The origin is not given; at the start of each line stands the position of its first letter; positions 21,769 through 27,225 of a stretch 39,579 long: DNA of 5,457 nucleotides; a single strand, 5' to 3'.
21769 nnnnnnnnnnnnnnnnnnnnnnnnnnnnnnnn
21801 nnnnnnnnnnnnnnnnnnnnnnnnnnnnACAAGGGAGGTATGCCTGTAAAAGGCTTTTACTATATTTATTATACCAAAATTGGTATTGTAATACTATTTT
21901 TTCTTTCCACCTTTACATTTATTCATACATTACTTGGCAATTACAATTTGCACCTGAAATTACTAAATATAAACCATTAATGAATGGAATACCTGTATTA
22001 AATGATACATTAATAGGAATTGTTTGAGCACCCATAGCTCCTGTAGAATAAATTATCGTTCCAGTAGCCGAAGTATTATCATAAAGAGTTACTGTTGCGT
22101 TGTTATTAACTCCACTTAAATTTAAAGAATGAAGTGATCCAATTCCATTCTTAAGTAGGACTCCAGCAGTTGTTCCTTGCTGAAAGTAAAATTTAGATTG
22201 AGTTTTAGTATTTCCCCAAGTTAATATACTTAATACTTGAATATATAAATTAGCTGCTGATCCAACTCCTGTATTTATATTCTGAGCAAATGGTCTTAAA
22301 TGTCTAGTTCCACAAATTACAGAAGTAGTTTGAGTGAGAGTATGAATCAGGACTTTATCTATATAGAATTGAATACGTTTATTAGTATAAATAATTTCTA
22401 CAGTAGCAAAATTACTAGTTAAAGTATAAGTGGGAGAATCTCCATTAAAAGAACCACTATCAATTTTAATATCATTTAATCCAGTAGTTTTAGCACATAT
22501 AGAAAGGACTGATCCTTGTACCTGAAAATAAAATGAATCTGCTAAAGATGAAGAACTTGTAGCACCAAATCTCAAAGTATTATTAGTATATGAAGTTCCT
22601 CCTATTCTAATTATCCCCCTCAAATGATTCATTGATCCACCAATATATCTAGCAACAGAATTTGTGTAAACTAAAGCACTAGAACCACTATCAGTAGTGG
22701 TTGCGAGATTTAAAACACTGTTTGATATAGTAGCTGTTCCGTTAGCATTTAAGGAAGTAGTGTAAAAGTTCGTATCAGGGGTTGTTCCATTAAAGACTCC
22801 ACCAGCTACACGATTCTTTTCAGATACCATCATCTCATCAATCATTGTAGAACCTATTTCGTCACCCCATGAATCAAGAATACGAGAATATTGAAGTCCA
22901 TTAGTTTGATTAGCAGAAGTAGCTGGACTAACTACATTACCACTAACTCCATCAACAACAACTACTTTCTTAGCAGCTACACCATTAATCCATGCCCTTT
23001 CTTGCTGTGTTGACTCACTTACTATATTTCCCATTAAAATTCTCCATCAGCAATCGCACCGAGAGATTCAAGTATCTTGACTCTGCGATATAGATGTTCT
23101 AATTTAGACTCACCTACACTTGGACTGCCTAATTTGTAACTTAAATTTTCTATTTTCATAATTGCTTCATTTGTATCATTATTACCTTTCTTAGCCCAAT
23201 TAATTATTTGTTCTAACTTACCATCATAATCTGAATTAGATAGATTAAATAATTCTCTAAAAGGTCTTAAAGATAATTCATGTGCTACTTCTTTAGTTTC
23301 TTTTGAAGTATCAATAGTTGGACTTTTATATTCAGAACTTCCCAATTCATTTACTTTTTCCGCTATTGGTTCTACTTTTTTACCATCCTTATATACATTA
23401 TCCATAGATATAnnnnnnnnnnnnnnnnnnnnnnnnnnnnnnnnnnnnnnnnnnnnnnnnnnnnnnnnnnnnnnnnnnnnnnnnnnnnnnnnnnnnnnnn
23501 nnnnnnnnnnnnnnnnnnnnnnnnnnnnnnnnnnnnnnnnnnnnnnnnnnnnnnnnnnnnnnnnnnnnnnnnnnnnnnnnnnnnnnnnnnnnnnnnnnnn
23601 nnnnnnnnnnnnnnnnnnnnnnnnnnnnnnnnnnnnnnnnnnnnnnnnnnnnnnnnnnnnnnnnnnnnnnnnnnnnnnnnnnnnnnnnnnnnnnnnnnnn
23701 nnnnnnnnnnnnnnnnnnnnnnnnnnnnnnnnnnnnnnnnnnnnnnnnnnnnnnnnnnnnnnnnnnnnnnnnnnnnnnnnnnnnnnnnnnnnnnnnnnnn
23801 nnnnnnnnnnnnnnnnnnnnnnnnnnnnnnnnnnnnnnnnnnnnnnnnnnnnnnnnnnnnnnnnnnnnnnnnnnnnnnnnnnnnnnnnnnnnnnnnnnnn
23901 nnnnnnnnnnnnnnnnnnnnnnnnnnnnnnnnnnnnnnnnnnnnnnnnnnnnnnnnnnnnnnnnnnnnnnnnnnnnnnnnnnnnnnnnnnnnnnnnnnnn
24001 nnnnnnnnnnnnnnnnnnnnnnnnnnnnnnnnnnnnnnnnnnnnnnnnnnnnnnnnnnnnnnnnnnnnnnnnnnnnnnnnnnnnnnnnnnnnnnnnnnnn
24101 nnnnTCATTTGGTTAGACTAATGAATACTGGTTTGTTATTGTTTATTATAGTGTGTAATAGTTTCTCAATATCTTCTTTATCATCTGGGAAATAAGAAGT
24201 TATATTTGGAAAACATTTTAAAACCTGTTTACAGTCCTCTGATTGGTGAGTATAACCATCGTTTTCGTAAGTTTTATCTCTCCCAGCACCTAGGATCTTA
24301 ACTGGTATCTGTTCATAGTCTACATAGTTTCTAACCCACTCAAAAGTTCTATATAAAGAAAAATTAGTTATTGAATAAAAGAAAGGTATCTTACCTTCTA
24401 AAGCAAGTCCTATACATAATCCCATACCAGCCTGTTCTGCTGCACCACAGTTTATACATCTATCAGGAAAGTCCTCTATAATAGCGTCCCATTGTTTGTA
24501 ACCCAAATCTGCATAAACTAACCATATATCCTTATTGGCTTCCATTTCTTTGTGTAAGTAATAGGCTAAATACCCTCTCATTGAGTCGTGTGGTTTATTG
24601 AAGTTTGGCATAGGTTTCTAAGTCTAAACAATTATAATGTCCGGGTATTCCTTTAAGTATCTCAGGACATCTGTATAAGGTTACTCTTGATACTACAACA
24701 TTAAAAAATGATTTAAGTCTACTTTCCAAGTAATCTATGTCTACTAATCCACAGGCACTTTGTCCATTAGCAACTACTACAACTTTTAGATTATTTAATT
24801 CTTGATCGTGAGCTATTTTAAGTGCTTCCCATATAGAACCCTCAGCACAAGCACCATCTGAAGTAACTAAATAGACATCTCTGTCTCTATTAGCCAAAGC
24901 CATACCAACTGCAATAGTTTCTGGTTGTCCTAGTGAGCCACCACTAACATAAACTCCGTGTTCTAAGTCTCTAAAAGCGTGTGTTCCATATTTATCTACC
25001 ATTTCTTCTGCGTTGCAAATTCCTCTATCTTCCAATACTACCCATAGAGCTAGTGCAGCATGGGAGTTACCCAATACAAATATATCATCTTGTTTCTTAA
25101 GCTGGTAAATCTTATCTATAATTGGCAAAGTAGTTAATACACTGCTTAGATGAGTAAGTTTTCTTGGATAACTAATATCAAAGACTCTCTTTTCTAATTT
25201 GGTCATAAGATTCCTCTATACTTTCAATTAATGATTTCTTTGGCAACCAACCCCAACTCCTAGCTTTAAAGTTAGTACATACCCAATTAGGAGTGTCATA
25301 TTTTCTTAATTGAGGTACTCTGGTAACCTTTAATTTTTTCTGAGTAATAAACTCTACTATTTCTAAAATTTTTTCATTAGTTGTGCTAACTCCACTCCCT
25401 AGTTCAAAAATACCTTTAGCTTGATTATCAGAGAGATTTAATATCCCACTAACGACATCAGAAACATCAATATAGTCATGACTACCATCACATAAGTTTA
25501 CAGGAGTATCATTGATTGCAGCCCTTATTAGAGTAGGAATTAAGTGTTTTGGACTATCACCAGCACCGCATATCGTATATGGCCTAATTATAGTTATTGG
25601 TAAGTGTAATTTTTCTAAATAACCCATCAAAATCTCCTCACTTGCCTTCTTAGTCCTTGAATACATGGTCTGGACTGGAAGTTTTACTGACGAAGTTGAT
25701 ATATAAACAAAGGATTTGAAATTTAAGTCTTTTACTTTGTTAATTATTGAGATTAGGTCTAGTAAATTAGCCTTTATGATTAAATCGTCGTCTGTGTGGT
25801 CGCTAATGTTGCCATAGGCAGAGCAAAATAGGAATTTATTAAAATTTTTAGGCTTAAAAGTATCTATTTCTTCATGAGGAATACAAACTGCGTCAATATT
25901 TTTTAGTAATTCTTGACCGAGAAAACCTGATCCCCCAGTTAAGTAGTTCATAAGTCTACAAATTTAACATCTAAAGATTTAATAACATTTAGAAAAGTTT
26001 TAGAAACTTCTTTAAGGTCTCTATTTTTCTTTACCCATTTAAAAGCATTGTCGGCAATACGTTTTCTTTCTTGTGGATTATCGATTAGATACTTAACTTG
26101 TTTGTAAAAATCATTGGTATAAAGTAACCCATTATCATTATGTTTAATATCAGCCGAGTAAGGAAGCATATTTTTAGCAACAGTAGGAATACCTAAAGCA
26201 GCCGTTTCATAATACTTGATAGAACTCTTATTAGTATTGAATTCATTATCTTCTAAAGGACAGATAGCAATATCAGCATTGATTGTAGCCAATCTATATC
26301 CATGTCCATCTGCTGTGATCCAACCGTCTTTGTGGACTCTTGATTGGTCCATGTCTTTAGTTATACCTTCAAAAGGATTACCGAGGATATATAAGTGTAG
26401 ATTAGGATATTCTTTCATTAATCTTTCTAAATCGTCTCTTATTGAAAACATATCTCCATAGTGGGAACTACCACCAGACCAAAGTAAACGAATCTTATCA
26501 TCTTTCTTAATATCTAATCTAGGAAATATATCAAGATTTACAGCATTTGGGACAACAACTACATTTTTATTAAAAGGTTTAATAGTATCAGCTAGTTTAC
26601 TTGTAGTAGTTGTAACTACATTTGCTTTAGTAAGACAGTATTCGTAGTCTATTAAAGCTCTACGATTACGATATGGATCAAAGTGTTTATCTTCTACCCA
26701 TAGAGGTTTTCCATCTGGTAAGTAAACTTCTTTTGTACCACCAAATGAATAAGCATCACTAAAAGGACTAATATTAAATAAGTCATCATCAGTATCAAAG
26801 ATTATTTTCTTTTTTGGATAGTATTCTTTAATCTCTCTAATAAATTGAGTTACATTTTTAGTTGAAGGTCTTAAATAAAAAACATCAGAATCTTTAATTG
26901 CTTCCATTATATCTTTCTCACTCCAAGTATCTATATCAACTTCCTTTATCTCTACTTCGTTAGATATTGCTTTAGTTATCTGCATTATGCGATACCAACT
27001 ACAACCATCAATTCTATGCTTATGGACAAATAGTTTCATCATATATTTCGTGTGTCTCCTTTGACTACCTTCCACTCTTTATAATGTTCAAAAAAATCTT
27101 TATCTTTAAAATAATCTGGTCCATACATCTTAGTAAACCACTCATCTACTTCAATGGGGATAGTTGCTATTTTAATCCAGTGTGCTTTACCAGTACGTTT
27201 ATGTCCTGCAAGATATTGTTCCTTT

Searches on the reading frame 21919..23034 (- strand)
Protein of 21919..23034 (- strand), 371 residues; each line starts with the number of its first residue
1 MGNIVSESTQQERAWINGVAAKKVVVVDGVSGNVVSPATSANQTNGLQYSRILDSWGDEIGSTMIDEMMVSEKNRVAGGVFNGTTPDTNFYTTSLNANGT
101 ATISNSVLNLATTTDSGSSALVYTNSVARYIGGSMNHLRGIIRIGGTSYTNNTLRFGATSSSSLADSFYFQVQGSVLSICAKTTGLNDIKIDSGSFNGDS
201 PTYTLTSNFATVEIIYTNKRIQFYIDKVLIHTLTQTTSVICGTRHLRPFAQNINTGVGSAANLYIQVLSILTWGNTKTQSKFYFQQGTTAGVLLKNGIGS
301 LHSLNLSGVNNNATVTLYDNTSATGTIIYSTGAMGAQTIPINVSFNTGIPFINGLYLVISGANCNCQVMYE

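Call 14: search_protein_families(library=phrogs, proteins=[window:21919-23034:-], max_evalue=0.001)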
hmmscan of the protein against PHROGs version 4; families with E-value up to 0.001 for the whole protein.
window:21919-23034:- (371 aa): 0 families

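Call 24: search_protein_families(library=pfam, proteins=[window:21919-23034:-], max_evalue=0.01)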
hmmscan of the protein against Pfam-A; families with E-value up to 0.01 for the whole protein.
window:21919-23034:- (371 aa): 1 family
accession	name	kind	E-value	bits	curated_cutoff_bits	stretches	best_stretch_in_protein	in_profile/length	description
PF00722.28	Glyco_hydro_16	-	0.0092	15.9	22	0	205-238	107-140/175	Glycosyl hydrolases family 16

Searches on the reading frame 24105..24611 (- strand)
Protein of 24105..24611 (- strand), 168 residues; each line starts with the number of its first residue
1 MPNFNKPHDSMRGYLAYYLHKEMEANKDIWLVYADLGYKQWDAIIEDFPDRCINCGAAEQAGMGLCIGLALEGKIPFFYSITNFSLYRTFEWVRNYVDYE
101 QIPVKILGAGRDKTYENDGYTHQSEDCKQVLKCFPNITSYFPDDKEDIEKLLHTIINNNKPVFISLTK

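Call 25: search_protein_families(library=pfam, proteins=[window:24105-24611:-], max_evalue=0.01)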
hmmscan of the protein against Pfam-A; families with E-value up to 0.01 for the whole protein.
window:24105-24611:- (168 aa): 1 family
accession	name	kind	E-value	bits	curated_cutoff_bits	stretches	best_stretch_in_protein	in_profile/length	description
PF02779.29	Transket_pyr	-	3.5e-21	76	27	1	11-168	5-169/174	Transketolase, pyrimidine binding domain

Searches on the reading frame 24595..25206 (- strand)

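Call 25: search_protein_families(library=pfam, proteins=[window:24595-25206:-], max_evalue=0.01)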
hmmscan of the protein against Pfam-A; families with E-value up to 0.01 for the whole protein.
window:24595-25206:- (203 aa): 4 families
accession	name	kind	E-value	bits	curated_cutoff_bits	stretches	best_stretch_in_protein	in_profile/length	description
PF00456.26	Transketolase_N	-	8e-06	25.5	22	1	40-167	55-203/334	Transketolase, thiamine diphosphate binding domain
PF02775.26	TPP_enzyme_C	-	0.0008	19.7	21.9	1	90-150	28-85/151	Thiamine pyrophosphate enzyme, C-terminal TPP binding domain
PF13292.11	DXP_synthase_N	-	0.00081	19.2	21.2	1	88-151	113-175/274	1-deoxy-D-xylulose-5-phosphate synthase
PF00676.26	E1_dh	-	0.0064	15.9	22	1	92-152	103-165/300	Dehydrogenase E1 component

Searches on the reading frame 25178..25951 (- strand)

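Call 24: search_protein_families(library=pfam, proteins=[window:25178-25951:-], max_evalue=0.01)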
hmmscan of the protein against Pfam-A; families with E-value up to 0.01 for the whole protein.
window:25178-25951:- (257 aa): 4 families
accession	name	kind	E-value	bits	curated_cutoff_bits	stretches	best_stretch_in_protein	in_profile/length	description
PF01370.27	Epimerase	-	2.2e-14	53.9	20.9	1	52-184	81-239/240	NAD dependent epimerase/dehydratase family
PF07993.18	NAD_binding_4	-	4e-07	29.9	20.1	1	93-132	173-210/258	Male sterility protein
PF01073.25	3Beta_HSD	-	0.0013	18.2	22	0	4-19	2-17/280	3-beta hydroxysteroid dehydrogenase/isomerase family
PF16363.11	GDP_Man_Dehyd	-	0.0026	17.7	27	1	94-206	150-269/332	GDP-mannose 4,6 dehydratase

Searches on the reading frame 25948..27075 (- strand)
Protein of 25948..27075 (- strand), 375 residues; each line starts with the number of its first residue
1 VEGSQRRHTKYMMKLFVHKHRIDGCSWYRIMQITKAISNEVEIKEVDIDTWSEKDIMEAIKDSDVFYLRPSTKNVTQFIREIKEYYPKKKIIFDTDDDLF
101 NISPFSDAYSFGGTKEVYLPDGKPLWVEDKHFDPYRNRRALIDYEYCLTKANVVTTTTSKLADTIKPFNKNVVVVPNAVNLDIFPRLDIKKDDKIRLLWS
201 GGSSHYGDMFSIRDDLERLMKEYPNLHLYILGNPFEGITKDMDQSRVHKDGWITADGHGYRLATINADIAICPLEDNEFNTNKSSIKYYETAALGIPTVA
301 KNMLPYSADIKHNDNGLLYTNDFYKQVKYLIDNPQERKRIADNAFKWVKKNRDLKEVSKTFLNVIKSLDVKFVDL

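Call 24: search_protein_families(library=pfam, proteins=[window:25948-27075:-], max_evalue=0.01)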
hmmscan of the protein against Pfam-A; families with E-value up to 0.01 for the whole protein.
window:25948-27075:- (375 aa): 3 families
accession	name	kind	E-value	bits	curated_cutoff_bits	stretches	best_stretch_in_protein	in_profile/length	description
PF00534.26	Glycos_transf_1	-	6.4e-06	26.2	26.4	1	266-347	92-172/172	Glycosyl transferases group 1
PF13524.12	Glyco_trans_1_2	-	9.1e-06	26.1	25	1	217-360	7-141/144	Glycosyl transferase-like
PF13692.12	Glyco_trans_1_4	-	2e-05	25.3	27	1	215-332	23-141/142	Glycosyl transferases group 1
